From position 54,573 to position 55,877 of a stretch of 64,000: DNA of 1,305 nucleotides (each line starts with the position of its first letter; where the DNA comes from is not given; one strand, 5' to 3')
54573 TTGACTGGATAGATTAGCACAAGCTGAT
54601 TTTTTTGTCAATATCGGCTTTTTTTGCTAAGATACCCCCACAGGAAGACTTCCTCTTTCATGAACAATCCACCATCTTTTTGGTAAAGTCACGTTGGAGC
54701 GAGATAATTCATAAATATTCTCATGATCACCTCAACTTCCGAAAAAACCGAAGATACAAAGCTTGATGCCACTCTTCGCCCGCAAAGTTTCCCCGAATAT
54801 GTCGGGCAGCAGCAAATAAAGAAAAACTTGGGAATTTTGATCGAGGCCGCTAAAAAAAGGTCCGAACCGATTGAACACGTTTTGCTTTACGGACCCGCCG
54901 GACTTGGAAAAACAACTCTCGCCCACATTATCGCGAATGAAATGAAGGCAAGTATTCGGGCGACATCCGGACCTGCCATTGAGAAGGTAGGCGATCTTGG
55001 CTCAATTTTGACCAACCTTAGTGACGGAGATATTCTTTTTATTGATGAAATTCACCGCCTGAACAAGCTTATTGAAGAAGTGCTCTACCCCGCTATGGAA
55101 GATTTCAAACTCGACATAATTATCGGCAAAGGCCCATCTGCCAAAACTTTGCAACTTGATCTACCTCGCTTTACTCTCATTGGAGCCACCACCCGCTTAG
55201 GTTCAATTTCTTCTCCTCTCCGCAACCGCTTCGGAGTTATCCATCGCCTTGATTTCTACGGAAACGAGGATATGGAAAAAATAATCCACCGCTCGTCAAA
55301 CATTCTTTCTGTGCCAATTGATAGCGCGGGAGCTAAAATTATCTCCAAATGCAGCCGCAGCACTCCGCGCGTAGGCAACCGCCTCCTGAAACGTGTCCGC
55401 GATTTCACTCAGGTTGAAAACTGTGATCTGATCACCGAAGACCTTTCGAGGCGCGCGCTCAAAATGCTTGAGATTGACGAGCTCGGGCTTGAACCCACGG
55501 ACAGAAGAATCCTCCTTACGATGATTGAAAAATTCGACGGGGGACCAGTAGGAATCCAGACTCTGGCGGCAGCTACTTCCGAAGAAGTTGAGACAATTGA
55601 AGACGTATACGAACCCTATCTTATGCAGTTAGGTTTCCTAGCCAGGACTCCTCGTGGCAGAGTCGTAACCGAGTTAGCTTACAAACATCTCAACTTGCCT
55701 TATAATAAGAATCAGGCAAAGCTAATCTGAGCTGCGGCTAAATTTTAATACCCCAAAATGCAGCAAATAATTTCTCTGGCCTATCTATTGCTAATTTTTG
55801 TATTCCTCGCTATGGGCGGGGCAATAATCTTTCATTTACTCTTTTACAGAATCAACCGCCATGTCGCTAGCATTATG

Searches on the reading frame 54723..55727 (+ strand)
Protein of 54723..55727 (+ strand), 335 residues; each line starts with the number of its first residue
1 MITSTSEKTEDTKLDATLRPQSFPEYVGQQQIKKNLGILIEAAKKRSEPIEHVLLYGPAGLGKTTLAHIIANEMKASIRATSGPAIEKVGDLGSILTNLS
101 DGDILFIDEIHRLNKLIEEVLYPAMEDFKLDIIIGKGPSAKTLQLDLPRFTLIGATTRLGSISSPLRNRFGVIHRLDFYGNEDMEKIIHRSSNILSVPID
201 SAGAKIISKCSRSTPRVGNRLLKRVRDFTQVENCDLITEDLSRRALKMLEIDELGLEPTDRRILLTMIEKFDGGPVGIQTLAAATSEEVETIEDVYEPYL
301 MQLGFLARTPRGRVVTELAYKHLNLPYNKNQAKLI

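Call 12: search_protein_families(library=pfam, proteins=[window:54723-55727:+], max_evalue=0.00001)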
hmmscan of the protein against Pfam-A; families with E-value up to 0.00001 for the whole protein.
window:54723-55727:+ (335 aa): 5 families
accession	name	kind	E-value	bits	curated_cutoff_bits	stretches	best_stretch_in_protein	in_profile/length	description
PF05496.18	RuvB_N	-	7e-77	257.1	27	1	18-176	1-159/159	Holliday junction DNA helicase RuvB P-loop domain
PF05491.19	RuvB_C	-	6.4e-25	87.3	24.7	1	253-324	1-72/72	RuvB C-terminal winged helix domain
PF17864.7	AAA_lid_4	-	7.6e-25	86.9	27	1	179-252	1-74/74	RuvB AAA lid domain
PF00004.35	AAA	-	1.1e-20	74.8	21.2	1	53-174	1-127/131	ATPase family associated with various cellular activities (AAA)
PF07728.20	AAA_5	-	7.7e-10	39.4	22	1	52-170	1-139/139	AAA domain (dynein-related subfamily)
